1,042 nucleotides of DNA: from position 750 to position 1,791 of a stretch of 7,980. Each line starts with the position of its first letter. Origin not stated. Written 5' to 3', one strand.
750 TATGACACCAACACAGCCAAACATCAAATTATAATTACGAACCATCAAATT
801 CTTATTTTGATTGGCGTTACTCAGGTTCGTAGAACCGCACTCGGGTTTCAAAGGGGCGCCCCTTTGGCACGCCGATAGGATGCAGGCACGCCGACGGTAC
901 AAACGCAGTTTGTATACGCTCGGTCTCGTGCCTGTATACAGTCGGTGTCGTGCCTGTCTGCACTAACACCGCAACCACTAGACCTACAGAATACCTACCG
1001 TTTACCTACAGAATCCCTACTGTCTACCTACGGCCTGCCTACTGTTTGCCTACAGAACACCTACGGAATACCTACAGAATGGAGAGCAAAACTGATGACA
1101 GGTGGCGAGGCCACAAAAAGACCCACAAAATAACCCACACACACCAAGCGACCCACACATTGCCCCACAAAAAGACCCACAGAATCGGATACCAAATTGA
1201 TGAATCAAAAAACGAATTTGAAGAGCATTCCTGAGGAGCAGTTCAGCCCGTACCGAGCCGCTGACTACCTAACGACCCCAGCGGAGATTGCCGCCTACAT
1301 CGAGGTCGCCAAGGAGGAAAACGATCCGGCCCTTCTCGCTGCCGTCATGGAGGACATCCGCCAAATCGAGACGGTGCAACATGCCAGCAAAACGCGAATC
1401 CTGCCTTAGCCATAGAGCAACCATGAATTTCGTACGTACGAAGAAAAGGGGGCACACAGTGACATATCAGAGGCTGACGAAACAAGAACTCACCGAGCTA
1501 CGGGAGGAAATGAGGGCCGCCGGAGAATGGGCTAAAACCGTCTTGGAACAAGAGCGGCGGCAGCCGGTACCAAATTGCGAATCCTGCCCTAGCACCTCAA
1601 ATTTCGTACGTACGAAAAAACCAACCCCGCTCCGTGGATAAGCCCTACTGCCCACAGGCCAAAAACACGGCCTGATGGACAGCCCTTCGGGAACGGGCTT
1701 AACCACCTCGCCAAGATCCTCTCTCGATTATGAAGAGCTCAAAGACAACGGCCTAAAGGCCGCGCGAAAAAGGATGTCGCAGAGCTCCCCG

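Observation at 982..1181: Nine phased 11-bp iterons plus a CCCACA array are present in element 1 only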

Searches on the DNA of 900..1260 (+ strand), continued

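Call 42: get_annotated_region(hit=H47, flank=6000)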
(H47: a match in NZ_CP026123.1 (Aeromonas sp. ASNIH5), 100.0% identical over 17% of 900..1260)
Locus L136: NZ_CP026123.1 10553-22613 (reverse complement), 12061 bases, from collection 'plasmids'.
description: Aeromonas sp. ASNIH5 plasmid pKPC-b21f, complete sequence
organism: Aeromonas sp. ASNIH5 (NCBI taxid 1758179)
taxonomy: Bacteria; Pseudomonadota; Gammaproteobacteria; Aeromonadales; Aeromonadaceae; Aeromonas; Aeromonas sp. ASNIH5
host: -; source: -; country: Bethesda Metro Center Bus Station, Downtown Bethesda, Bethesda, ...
typing (MOB-suite, as given by PLSDB): non-mobilizable; replicon rep_cluster_2022
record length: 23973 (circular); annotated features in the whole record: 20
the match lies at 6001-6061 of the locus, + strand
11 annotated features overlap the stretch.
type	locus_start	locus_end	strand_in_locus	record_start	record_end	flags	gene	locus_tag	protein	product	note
CDS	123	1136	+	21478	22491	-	intI1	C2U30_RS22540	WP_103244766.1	class 1 integron integrase IntI1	-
CDS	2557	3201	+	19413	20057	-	-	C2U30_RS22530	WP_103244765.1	ParA family protein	-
CDS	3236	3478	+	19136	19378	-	-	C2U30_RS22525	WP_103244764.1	molecular chaperone GroEL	-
CDS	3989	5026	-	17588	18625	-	-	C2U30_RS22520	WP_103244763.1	ParA family protein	-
CDS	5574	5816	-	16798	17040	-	-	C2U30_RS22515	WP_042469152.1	hypothetical protein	-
CDS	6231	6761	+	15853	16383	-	-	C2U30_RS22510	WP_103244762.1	hypothetical protein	-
CDS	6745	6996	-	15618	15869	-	-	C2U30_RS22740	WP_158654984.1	hypothetical protein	-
CDS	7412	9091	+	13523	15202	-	-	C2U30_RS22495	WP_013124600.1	DDE-type integrase/transposase/recombinase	-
CDS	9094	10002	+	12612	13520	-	-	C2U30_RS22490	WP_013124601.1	TniB family NTP-binding protein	-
CDS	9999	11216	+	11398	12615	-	-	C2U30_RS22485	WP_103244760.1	TniQ family protein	-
CDS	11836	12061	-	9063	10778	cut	tnpR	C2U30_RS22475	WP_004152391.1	Tn3-like element Tn4401 family resolvase TnpR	-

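Call 43: get_annotated_region(hit=H49, flank=5000)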
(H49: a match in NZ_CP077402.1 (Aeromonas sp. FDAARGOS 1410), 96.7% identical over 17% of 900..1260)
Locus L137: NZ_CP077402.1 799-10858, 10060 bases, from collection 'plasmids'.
description: Aeromonas sp. FDAARGOS 1410 plasmid unnamed, complete sequence
organism: Aeromonas sp. FDAARGOS 1410 (NCBI taxid 2778059)
taxonomy: Bacteria; Pseudomonadota; Gammaproteobacteria; Aeromonadales; Aeromonadaceae; Aeromonas; Aeromonas sp. FDAARGOS 1410
host: -; source: -; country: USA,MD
typing (MOB-suite, as given by PLSDB): non-mobilizable; replicon rep_cluster_2022
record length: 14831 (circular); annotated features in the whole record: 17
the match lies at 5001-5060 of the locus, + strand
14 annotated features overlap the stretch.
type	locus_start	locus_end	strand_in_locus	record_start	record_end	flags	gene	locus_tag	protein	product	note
predicted_resistance_gene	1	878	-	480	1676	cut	tet(A)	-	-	tetracycline efflux MFS transporter Tet(A)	predicted by amrfinderplus; class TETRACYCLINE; identity 100.0%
CDS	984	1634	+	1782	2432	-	tetR(A)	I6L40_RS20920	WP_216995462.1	tetracycline resistance transcriptional repressor TetR(A)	-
CDS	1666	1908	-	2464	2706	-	-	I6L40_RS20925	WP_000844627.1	transposase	-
CDS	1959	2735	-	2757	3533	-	-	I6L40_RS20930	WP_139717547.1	tetratricopeptide repeat protein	-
CDS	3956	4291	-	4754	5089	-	-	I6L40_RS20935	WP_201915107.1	hypothetical protein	-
CDS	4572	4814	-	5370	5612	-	-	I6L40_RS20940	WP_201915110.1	plasmid replication protein RepB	-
CDS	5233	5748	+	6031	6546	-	-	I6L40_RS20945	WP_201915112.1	hypothetical protein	-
CDS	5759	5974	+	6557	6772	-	-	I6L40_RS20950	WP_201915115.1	hypothetical protein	-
CDS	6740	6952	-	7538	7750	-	-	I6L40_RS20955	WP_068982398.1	plasmid partition protein ParG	-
CDS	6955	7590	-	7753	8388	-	parA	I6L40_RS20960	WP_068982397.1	ParA family partition ATPase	-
CDS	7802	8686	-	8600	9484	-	-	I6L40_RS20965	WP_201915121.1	WYL domain-containing protein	-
CDS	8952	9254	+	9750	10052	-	-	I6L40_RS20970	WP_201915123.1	HNH endonuclease signature motif containing protein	-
CDS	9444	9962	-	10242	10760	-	-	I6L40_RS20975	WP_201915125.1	hypothetical protein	-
CDS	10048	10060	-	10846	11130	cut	-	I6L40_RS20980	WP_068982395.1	type II toxin-antitoxin system RelE/ParE family toxin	GO:0030541 - plasmid partitioning [Evidence IEA]; GO:0051290 - protein heterotetramerization [Evidence IEA]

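Call 44: get_annotated_region(hit=H53, flank=5000)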
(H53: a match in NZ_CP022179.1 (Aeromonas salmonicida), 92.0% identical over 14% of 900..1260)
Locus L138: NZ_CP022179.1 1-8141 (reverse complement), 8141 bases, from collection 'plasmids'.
description: Aeromonas salmonicida strain S44 plasmid pS44-4, complete sequence
organism: Aeromonas salmonicida (NCBI taxid 645)
taxonomy: Bacteria; Pseudomonadota; Gammaproteobacteria; Aeromonadales; Aeromonadaceae; Aeromonas; Aeromonas salmonicida
host: -; source: Atlantic salmon,The RAS Atlantic Salmon facility; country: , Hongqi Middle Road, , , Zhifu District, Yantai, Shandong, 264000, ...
typing (MOB-suite, as given by PLSDB): non-mobilizable; replicon rep_cluster_2022
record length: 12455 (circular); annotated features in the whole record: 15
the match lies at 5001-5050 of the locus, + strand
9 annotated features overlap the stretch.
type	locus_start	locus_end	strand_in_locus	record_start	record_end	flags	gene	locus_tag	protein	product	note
CDS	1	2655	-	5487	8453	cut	-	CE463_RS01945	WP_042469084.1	Tn3 family transposase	-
CDS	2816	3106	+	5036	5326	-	-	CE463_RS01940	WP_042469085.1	nucleotidyltransferase family protein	-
CDS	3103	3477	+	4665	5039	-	-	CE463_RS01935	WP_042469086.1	DUF86 domain-containing protein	-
CDS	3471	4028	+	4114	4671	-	-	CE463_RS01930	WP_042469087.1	recombinase family protein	GO:0006310 - DNA recombination [Evidence IEA]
CDS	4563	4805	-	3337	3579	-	-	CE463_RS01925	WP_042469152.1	hypothetical protein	-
CDS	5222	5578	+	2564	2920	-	-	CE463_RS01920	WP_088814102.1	hypothetical protein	-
CDS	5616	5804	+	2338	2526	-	-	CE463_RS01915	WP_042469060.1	hypothetical protein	-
CDS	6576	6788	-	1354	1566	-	-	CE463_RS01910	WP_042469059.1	plasmid partition protein ParG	-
CDS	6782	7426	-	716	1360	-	parA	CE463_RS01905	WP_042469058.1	ParA family partition ATPase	-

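Call 92: search_dna_similar(query=window:978-1084:+, collection=plasmids, mode=distant, max_rows=40, max_evalue=1)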
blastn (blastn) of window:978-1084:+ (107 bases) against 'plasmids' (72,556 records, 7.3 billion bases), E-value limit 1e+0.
Records with a match: 18; places in all: 25; records where one place covers at least 80% of the query: 6.
Best place of each record, by identity: >=99% 1; 95-99% 1; 80-90% 3; 60-80% 13.
By first word of the organism name: Aeromonas 14; Citrobacter 2; Klebsiella 1; uncultured 1.
By predicted mobility (MOB-suite, as given by PLSDB): non-mobilizable 14; mobilizable 4.
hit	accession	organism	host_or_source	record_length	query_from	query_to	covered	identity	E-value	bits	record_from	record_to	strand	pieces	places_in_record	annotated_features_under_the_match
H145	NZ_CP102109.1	Aeromonas veronii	-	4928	1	107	100%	99.1%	8e-46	189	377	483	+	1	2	none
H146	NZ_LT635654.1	Aeromonas caviae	-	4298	1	107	100%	98.1%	1e-44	185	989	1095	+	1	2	none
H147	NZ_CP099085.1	Citrobacter freundii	culture,Pooled faeces sample collected ...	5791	2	103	95%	78.1%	2e-2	124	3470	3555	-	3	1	none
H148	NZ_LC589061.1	Klebsiella quasipneumoniae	-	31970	6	106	94%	72.3%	8e-8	63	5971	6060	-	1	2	none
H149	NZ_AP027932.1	Aeromonas dhakensis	-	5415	13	106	88%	70.2%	2e-2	45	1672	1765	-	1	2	none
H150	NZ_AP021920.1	Aeromonas sp. WP2-W18-CRE-05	-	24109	17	106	84%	72.2%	5e-4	51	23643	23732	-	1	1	none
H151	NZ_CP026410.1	Aeromonas sp. ASNIH2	-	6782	28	106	74%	74.7%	4e-5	54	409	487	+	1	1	none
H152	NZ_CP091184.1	Aeromonas caviae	-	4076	28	106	74%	74.7%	4e-5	54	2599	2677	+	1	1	none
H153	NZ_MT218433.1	Aeromonas hydrophila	-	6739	28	106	74%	74.7%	4e-5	54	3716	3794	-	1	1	none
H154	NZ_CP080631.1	Aeromonas veronii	Homo sapiens,feces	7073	28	104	72%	75.3%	4e-5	55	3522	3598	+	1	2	none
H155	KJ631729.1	uncultured bacterium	-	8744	28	104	72%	74.0%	5e-4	50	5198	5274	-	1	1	none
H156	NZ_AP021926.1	Aeromonas sp. WP2-W18-CRE-05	-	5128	28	104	72%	74.0%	5e-4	50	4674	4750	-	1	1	none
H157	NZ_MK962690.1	Aeromonas hydrophila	-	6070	28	104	72%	74.0%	5e-4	50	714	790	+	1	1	none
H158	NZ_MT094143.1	Aeromonas sp.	-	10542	28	104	72%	74.0%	5e-4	50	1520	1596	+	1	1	none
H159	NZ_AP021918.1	Aeromonas sp. WP2-W18-CRE-05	-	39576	28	103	71%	73.7%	2e-3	48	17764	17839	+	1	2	none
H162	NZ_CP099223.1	Citrobacter freundii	culture,Pooled soil sample collected ...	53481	5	43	36%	84.6%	2e-2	45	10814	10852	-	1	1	none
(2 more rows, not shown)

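Call 94: get_annotated_region(hit=H147, flank=3000)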
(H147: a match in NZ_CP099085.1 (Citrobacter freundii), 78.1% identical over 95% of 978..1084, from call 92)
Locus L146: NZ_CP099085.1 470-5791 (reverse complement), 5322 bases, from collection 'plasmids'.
description: Citrobacter freundii strain RHB43-C17 plasmid unnamed1, complete sequence
organism: Citrobacter freundii (NCBI taxid 546)
taxonomy: Bacteria; Pseudomonadota; Gammaproteobacteria; Enterobacterales; Enterobacteriaceae; Citrobacter; Citrobacter freundii
host: -; source: culture,Pooled faeces sample collected from floor of poultry farm; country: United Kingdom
typing (MOB-suite, as given by PLSDB): non-mobilizable; replicon rep_cluster_2373
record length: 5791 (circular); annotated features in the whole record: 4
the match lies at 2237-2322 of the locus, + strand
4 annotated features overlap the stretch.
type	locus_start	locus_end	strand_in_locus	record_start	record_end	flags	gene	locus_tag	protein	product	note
CDS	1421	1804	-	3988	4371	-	-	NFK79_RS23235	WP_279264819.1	hypothetical protein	-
CDS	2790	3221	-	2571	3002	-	-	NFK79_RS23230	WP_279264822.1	helix-turn-helix domain-containing protein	-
CDS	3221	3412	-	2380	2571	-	-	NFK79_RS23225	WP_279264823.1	Rop family plasmid primer RNA-binding protein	-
CDS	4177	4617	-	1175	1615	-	-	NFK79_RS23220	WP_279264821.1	hypothetical protein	-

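Call 95: get_annotated_region(hit=H162, flank=4000)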
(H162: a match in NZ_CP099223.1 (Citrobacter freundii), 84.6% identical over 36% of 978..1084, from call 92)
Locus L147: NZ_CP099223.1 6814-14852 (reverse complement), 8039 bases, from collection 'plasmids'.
description: Citrobacter freundii strain RHB13-SO-C05 plasmid unnamed1, complete sequence
organism: Citrobacter freundii (NCBI taxid 546)
taxonomy: Bacteria; Pseudomonadota; Gammaproteobacteria; Enterobacterales; Enterobacteriaceae; Citrobacter; Citrobacter freundii
host: -; source: culture,Pooled soil sample collected from floor of pig farm; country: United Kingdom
typing (MOB-suite, as given by PLSDB): non-mobilizable; replicon IncFIB,rep_cluster_2187
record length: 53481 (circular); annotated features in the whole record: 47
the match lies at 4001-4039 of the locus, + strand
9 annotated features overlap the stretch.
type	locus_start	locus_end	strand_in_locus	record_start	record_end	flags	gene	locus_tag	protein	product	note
CDS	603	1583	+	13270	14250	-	-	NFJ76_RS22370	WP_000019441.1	IS5-like element ISKpn26 family transposase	GO:0006313 - DNA transposition [Evidence IEA]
CDS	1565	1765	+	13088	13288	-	-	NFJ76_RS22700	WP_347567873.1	hypothetical protein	-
CDS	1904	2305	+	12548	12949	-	-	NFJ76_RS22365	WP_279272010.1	hypothetical protein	-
CDS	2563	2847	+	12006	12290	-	-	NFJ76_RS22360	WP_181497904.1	sigma factor-like helix-turn-helix DNA-binding protein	GO:0006352 - DNA-templated transcription initiation [Evidence IEA]; GO:0006355 - regulation of DNA-templated ...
CDS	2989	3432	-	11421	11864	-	-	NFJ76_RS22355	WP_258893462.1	hypothetical protein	-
CDS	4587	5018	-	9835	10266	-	-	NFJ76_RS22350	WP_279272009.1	excisionase family DNA-binding protein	-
CDS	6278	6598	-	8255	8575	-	-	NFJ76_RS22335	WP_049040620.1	FlxA-like family protein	-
CDS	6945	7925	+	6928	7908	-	-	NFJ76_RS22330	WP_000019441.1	IS5-like element ISKpn26 family transposase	GO:0006313 - DNA transposition [Evidence IEA]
CDS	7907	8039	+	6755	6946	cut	-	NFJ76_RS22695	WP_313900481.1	hypothetical protein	-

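Call 102: search_dna_similar(query=L146:2095-2335:+, collection=ecoli_genomes, mode=distant, max_rows=20, max_evalue=0.00001)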
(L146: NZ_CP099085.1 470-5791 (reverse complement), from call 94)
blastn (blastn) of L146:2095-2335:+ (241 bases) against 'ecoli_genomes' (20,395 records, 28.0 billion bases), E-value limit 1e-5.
Records with a match: 1; places in all: 1; records where one place covers at least 80% of the query: 0.
Genomes with a match: 1 of 5426; with a place that covers at least 80% of the query: 0. Places per genome that has any: lowest 1, median 1, highest 1. On chromosomes: 0 places; on plasmids: 1.
Best place of each record, by identity: 60-80% 1.
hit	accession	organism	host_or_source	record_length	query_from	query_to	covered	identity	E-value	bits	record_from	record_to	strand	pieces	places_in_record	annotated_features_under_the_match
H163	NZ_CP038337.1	Escherichia coli O157:H7 strain LSU61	Deer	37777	16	108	39%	73.3%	3e-6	62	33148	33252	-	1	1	none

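Call 103: search_dna_similar(query=L146:2185-2335:+, collection=plasmids, mode=distant, max_rows=30, max_evalue=0.01)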
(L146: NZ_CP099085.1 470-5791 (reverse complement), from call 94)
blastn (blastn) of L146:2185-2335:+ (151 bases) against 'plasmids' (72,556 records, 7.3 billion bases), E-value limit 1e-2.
Records with a match: 3; places in all: 3; records where one place covers at least 80% of the query: 3.
Best place of each record, by identity: >=99% 1; 90-95% 2.
By first word of the organism name: Citrobacter 2; Enterobacter 1.
By predicted mobility (MOB-suite, as given by PLSDB): non-mobilizable 3.
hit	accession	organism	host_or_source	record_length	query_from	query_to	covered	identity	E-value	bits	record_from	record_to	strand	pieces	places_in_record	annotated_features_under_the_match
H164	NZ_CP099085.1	Citrobacter freundii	culture,Pooled faeces sample collected ...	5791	1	151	100%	100.0%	4e-71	273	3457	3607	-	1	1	none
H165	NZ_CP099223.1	Citrobacter freundii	culture,Pooled soil sample collected ...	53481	1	151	100%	94.7%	3e-60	237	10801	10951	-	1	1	none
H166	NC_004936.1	Enterobacter sp. RFL1396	-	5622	1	151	100%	92.8%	3e-54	218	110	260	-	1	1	none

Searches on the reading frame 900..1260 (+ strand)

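Call 16: search_protein_families(library=pfam, proteins=[L002:5130-5774:+, L002:5808-6050:+], max_evalue=1)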
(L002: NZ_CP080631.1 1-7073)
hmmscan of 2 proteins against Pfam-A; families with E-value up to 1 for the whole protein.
L002:5130-5774:+ (214 aa): 8 families
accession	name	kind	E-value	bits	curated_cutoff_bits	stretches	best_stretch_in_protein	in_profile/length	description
PF13614.12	AAA_31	-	4.5e-10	40.2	27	2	2-34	3-39/177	AAA domain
PF09140.17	MipZ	-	4.4e-07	29.9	20.7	2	61-105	87-133/262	ATPase MipZ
PF07015.17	VirC1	-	6.9e-07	29.3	24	1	3-196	4-208/231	VirC1 protein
PF01656.29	CbiA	-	0.0001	22.7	25.4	1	3-27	1-25/125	CobQ/CobB/MinD/ParA nucleotide binding domain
PF10609.15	ParA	-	0.0041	17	27.1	1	2-26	5-29/246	NUBPL iron-transfer P-loop NTPase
PF09061.11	Stirrup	-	0.039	14.6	26.6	1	35-70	27-62/79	Stirrup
PF08900.16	AcaB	-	0.089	13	27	1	23-50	3-30/215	Transcriptional regulator AcaB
PF00005.33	ABC_tran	-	0.16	13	25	0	11-36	21-38/137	ABC transporter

L002:5808-6050:+ (80 aa): 0 families

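Call 17: search_protein_families(library=ncbifam, proteins=[L002:5130-5774:+, L002:5808-6050:+, L002:3773-3973:+, L002:709-1596:-, L002:1593-1919:-], max_evalue=1)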
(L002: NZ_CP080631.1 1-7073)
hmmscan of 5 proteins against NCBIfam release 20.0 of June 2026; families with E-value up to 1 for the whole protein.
L002:5130-5774:+ (214 aa): 11 families
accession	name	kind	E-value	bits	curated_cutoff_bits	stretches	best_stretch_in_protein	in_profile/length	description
NF041546.1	ParA_partition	equivalog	1.1e-20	74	180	1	2-202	1-203/203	ParA family partition ATPase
TIGR03371.1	cellulose_yhjQ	equivalog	4.8e-08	32.8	157.85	2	63-144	106-184/246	cellulose biosynthesis protein BcsQ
NF010423.0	PRK13849.1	equivalog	1.3e-06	28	313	1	3-194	4-206/231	conjugal transfer ATPase VirC1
NF008079.0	PRK10818.1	equivalog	0.0008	18.8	508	1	89-144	131-189/270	septum site-determining protein MinD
TIGR01968.1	minD_bact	equivalog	0.0064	15.9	212.9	1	2-25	3-26/261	septum site-determining protein MinD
TIGR03453.1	partition_RepA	equivalog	0.012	14.4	348.45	1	2-47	106-155/387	plasmid partitioning protein RepA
NF047398.1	AAA_KGGVGR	domain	0.015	15.6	90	1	3-34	5-40/190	KGGVGR-motif variant AAA ATPase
TIGR01969.1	minD_arch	subfamily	0.038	13.2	201.75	1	1-25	1-25/251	cell division ATPase MinD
NF008669.0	PRK11670.1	equivalog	0.051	12.5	348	1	2-26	109-133/369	iron-sulfur cluster carrier protein ApbC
NF010259.0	PRK13705.1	equivalog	0.13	11.2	725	0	2-25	108-131/388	plasmid-partitioning protein SopA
TIGR03499.1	FlhF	equivalog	0.19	11.7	174.15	1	11-25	208-222/286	flagellar biosynthesis GTPase FlhF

L002:5808-6050:+ (80 aa): 0 families

L002:3773-3973:+ (66 aa): 1 family
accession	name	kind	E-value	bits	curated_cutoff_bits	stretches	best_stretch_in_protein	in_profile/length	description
TIGR02684.1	dnstrm_HI1420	hypoth_equivalog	2.7e-07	30.7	53.7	1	15-55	2-42/89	addiction module antidote protein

L002:709-1596:- (295 aa): 0 families

L002:1593-1919:- (108 aa): 6 families
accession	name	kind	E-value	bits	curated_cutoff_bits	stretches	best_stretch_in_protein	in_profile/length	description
TIGR03070.1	couple_hipB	subfamily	4.9e-08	32.8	71.65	1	42-94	5-57/58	type II toxin-antitoxin system Y4mF family antitoxin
NF041951.1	phage_RstR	subfamily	0.00052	20.3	80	1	41-94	4-57/108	RstR family transcriptional repressor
NF006015.0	PRK08154.1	subfamily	0.015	14.4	204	1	46-107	37-98/314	anaerobic benzoate catabolism transcriptional regulator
TIGR03830.1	CxxCG_CxxCG_HTH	subfamily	0.036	13.8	61.8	1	41-87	67-115/127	type II TA system antitoxin MqsA family protein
NF047948.1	male_kill_WMK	equivalog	0.083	12.3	300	1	47-101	13-67/300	WO male-killing family protein Wmk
TIGR00270.2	TIGR00270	equivalog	0.11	12.3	110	1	37-76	73-112/159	multiprotein bridging factor aMBF1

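Call 79: search_protein_families(library=ncbifam, proteins=[L137:5233-5748:+], max_evalue=0.1)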
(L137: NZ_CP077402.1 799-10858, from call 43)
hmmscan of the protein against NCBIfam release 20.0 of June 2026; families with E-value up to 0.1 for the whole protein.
L137:5233-5748:+ (171 aa): 2 families
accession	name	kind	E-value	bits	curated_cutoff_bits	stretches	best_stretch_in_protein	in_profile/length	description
NF006089.0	PRK08241.1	subfamily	0.041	12.9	240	1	53-112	183-240/343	RNA polymerase subunit sigma-70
TIGR02539.1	SepCysS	equivalog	0.091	11.8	365.25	0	56-128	98-169/370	O-phospho-L-seryl-tRNA:Cys-tRNA synthase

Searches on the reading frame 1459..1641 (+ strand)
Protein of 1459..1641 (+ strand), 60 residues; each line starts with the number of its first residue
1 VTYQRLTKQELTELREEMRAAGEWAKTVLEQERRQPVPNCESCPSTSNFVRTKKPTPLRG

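Call 15: search_protein_families(library=ncbifam, proteins=[window:1459-1641:+], max_evalue=1)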
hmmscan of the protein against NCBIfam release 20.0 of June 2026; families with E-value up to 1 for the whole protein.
window:1459-1641:+ (60 aa): 0 families

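Call 16: search_protein_families(library=pfam, proteins=[window:1459-1641:+], max_evalue=1)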
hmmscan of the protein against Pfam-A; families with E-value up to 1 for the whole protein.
window:1459-1641:+ (60 aa): 2 families
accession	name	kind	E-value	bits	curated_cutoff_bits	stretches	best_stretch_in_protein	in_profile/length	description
PF05118.21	Asp_Arg_Hydrox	-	0.0028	17.9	22.6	1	10-52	20-65/157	Aspartyl/Asparaginyl beta-hydroxylase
PF03623.18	Focal_AT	-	0.25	11.7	23.3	1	4-35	74-105/133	Focal adhesion targeting region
